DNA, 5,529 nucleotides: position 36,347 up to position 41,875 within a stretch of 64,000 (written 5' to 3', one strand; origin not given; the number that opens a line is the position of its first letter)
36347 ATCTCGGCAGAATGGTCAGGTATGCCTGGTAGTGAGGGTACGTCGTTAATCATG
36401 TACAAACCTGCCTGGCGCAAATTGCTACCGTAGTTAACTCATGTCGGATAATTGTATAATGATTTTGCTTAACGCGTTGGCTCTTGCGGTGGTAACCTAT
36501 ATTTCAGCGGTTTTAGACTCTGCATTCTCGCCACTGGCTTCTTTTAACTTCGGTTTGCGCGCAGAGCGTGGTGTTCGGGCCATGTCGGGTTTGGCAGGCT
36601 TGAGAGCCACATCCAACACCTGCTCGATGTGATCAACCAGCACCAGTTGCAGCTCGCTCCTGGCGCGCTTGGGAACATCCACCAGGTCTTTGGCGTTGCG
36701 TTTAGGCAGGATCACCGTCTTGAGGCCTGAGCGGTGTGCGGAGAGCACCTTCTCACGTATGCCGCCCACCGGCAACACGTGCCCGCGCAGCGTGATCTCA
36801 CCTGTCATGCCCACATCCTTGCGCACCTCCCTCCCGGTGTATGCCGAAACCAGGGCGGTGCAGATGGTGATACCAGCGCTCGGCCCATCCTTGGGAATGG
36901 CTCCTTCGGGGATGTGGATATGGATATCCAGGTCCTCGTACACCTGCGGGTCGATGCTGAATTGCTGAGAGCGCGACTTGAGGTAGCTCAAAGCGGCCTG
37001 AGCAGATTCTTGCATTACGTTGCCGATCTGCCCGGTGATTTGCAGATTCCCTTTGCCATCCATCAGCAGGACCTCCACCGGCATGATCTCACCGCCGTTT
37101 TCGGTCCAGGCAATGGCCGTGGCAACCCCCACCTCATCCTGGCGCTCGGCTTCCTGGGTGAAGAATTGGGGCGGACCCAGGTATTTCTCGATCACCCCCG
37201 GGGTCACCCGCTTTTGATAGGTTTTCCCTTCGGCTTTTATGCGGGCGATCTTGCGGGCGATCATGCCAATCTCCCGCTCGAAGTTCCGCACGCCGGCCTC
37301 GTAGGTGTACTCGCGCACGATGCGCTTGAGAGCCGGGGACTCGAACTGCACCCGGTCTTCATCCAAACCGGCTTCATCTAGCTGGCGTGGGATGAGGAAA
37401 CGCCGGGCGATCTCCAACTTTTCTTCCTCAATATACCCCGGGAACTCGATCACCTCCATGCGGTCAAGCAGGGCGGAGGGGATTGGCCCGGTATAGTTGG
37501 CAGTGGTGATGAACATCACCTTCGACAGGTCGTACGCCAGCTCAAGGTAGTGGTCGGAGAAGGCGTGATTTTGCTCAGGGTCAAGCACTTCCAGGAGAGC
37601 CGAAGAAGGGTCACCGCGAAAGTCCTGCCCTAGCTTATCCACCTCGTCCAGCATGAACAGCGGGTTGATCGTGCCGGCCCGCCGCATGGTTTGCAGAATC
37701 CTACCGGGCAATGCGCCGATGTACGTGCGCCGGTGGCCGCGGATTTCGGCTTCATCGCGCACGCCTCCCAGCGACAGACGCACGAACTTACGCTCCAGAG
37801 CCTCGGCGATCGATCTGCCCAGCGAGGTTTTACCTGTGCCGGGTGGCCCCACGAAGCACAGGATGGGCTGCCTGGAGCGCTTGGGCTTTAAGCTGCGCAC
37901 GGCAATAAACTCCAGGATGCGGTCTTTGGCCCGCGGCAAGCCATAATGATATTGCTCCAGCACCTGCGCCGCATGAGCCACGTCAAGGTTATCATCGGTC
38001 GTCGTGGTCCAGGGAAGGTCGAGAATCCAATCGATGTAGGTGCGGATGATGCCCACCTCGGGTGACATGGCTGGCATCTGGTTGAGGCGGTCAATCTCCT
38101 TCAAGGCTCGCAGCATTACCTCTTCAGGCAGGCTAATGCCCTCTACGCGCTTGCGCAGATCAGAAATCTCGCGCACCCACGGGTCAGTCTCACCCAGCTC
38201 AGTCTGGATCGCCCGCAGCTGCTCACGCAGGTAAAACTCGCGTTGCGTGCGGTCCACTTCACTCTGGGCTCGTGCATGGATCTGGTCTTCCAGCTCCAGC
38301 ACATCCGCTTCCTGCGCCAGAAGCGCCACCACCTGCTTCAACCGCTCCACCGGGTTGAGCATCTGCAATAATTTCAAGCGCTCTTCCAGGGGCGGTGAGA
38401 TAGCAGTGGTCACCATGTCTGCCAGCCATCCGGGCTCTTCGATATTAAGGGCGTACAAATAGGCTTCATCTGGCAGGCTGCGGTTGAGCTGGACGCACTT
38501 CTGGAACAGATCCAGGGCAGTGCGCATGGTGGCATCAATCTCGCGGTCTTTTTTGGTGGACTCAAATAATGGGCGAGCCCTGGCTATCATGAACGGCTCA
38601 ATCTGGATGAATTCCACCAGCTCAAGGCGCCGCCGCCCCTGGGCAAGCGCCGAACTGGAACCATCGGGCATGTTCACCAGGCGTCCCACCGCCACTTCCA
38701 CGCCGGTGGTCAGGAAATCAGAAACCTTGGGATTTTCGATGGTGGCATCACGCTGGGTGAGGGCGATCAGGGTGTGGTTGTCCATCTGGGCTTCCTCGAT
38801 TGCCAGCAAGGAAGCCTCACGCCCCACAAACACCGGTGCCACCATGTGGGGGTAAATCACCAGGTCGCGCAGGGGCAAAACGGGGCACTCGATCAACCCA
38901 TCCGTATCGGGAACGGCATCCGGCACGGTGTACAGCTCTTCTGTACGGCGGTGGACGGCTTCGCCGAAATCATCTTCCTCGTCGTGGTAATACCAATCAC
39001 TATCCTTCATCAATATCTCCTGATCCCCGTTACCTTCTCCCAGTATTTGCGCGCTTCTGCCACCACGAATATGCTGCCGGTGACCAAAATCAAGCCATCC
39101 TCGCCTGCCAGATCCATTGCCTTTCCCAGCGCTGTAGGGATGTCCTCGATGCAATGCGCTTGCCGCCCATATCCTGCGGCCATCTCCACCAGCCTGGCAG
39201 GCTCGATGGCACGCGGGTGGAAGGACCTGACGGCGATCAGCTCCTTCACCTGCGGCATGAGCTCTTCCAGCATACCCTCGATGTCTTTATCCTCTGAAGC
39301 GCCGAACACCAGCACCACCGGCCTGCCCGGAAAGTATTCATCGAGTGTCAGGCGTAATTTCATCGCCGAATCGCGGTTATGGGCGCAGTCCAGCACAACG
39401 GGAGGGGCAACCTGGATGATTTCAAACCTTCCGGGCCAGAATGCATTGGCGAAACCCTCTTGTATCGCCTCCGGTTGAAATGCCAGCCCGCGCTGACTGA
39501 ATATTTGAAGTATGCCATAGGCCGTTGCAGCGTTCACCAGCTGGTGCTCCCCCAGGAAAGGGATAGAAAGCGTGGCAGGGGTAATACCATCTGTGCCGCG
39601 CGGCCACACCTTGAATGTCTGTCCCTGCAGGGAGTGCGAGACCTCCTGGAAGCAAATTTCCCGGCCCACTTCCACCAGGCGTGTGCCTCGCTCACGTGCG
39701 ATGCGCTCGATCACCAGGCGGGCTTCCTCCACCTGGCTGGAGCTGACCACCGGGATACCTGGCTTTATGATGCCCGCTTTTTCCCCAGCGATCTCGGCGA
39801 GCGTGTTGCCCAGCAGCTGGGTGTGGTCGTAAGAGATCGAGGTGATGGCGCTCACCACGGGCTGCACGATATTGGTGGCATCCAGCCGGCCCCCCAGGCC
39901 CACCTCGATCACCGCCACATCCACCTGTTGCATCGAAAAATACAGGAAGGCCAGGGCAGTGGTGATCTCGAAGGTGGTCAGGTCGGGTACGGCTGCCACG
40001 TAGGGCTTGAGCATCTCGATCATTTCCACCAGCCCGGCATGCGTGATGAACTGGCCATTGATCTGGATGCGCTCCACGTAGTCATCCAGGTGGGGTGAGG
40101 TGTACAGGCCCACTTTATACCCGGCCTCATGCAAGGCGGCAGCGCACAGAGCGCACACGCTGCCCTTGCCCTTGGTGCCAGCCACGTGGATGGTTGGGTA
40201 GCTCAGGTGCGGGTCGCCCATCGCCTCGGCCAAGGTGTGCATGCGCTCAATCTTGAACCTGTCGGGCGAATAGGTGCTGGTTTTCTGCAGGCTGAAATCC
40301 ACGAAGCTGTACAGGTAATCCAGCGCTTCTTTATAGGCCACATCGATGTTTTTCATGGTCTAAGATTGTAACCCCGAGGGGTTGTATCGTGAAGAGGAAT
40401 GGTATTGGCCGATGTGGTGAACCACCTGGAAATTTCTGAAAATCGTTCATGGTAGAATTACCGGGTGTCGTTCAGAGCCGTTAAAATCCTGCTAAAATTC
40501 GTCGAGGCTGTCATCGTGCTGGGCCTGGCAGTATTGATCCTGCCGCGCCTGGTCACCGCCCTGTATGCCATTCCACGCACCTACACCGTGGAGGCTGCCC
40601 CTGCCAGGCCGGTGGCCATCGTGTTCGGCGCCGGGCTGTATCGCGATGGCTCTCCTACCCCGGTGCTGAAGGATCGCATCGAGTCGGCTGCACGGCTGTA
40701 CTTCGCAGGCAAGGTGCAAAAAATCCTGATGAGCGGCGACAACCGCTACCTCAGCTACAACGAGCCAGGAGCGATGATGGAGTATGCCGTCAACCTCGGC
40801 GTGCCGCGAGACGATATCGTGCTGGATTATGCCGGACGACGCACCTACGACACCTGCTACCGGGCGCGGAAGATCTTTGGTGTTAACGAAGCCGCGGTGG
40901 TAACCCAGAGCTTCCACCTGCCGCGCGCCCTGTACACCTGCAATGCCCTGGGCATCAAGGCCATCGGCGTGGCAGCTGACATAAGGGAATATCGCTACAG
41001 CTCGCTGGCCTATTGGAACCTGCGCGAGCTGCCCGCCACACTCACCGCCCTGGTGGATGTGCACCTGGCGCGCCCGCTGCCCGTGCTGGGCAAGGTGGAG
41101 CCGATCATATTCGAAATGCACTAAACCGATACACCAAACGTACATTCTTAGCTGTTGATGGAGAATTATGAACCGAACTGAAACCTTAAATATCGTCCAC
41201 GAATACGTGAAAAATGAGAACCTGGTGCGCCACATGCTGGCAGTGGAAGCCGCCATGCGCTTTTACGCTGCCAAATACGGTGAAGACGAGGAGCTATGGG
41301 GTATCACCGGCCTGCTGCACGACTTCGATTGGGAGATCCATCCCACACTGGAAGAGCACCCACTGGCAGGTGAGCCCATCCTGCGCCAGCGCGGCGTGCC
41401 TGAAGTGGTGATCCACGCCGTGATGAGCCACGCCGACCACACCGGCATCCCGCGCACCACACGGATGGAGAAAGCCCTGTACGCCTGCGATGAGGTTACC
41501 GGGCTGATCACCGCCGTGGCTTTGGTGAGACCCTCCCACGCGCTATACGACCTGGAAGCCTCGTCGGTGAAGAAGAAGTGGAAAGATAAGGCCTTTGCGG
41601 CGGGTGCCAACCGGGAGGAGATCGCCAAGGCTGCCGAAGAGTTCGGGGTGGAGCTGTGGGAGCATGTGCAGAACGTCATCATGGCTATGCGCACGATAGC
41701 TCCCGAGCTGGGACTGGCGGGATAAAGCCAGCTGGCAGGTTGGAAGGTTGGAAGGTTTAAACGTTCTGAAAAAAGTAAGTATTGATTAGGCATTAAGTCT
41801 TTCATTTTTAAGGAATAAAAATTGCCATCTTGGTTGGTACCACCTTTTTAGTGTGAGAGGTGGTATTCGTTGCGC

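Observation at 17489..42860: Same 58-bp promoter-like core present twice in inverted orientation 25 kb apart, each heading a collinear ORF-poor module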

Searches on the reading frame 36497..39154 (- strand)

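Call 52: search_protein_families(library=pfam, proteins=[window:36497-39154:-], max_evalue=0.001)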
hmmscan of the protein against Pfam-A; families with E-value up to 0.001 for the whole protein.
window:36497-39154:- (885 aa): 8 families
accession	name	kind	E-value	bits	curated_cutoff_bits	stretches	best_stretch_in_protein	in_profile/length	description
PF05362.19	Lon_C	-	9.8e-89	296.8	21.1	1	650-852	2-204/205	Lon protease (S16) C-terminal proteolytic domain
PF02190.22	LON_substr_bdg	-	4.3e-38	131.7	28.7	1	89-280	1-199/200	ATP-dependent protease La (LON) substrate-binding domain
PF00004.35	AAA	-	1.1e-23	84.5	21.2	1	432-570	1-127/131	ATPase family associated with various cellular activities (AAA)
PF22667.2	Lon_lid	-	4.9e-18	65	27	1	594-645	2-53/57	Lon protease AAA+ ATPase lid domain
PF13541.12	ChlI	-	3.9e-09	36.9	27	1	693-820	1-121/121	Subunit ChlI of Mg-chelatase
PF07728.20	AAA_5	-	6.1e-07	30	22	1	432-566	2-139/139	AAA domain (dynein-related subfamily)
PF13401.12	AAA_22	-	4.1e-05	24.3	27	1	427-511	3-97/130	AAA domain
PF13191.12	AAA_16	-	0.00051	21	32.6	0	424-460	19-55/167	AAA ATPase domain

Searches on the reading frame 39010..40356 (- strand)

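Call 52: search_protein_families(library=pfam, proteins=[window:39010-40356:-], max_evalue=0.001)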
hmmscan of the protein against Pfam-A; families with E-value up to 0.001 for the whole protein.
window:39010-40356:- (448 aa): 2 families
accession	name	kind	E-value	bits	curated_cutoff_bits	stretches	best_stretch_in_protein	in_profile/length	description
PF02875.26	Mur_ligase_C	-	9.5e-21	75.4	28.4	1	309-428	1-126/127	Mur ligase, glutamate ligase domain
PF08245.18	Mur_ligase_M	-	2.3e-11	44.5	24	1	58-281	1-198/200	Mur ligase middle domain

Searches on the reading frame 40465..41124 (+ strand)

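Call 52: search_protein_families(library=pfam, proteins=[window:40465-41124:+], max_evalue=0.001)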
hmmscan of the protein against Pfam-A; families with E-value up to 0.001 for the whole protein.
window:40465-41124:+ (219 aa): 1 family
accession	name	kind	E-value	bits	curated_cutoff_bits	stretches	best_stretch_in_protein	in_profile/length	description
PF02698.23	DUF218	-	7.6e-25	87.8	27.6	1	50-175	2-110/133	DUF218 domain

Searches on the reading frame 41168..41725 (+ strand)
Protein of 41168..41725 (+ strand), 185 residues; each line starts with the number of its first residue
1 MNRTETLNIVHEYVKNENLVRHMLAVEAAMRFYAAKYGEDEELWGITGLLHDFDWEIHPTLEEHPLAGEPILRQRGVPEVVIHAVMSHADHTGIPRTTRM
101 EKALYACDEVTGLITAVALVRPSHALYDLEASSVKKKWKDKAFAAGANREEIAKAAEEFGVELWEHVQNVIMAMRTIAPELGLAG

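Call 52: search_protein_families(library=pfam, proteins=[window:41168-41725:+], max_evalue=0.001)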
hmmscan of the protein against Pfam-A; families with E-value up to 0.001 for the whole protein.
window:41168-41725:+ (185 aa): 1 family
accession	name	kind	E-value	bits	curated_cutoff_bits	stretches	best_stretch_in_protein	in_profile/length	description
PF01966.28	HD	-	2.9e-08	34.4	22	1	21-99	3-102/116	HD domain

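Call 55: find_encoding_contigs(protein=window:41168-41725:+, flank=5000, max_places=10)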
Protein window:41168-41725:+ (185 aa): 20 contigs read that carry it; 10 places shown.
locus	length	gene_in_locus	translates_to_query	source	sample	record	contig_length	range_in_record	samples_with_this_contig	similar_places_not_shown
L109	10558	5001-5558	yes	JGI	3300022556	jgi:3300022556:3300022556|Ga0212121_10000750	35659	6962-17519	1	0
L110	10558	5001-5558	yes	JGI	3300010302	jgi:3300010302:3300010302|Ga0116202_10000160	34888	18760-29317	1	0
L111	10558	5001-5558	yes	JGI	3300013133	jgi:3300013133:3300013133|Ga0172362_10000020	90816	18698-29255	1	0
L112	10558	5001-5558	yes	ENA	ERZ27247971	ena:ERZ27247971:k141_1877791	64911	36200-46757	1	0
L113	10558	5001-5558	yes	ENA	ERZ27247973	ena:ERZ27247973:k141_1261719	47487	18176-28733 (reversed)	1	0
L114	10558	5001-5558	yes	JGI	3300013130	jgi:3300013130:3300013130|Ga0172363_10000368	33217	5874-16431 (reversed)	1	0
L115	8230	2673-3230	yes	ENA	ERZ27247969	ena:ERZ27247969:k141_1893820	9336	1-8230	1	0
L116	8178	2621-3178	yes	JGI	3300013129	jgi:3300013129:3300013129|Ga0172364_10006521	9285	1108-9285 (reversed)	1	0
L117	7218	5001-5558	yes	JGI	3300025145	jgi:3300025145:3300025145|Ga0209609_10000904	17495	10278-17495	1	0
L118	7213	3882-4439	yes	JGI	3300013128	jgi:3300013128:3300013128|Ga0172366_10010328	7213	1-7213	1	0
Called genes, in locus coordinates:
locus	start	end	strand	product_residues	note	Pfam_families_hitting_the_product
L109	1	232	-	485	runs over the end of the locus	PF04326:SLFN_AlbA_2 (weak), PF13749:HATPase_c_4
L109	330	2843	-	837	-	PF02190:LON_substr_bdg, PF00004:AAA, PF07728:AAA_5 (weak), PF22667:Lon_lid, PF05362:Lon_C, PF13541:ChlI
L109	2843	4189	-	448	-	PF08245:Mur_ligase_M, PF02875:Mur_ligase_C, PF27239:FOL3_C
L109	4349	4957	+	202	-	PF02698:DUF218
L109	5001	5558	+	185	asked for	PF01966:HD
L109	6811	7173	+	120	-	PF20181:DUF6544, PF21900:DUF6920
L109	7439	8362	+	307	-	PF02899:Phage_int_SAM_1, PF13495:Phage_int_SAM_4 (weak), PF00589:Phage_integrase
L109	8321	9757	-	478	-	PF01171:ATP_bind_3, PF11734:TilS_C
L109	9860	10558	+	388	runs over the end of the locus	PF00072:Response_reg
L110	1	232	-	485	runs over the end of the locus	PF04326:SLFN_AlbA_2 (weak), PF13749:HATPase_c_4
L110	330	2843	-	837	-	PF02190:LON_substr_bdg, PF00004:AAA, PF07728:AAA_5 (weak), PF22667:Lon_lid, PF05362:Lon_C, PF13541:ChlI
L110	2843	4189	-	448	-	PF08245:Mur_ligase_M, PF02875:Mur_ligase_C, PF27239:FOL3_C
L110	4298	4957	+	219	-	PF02698:DUF218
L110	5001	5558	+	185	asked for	PF01966:HD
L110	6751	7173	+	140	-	PF20181:DUF6544, PF21900:DUF6920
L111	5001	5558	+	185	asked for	PF01966:HD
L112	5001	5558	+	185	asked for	PF01966:HD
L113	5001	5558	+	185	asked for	PF01966:HD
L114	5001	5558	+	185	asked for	PF01966:HD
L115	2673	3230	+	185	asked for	PF01966:HD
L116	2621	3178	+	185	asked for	PF01966:HD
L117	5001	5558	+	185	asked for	PF01966:HD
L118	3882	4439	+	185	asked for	PF01966:HD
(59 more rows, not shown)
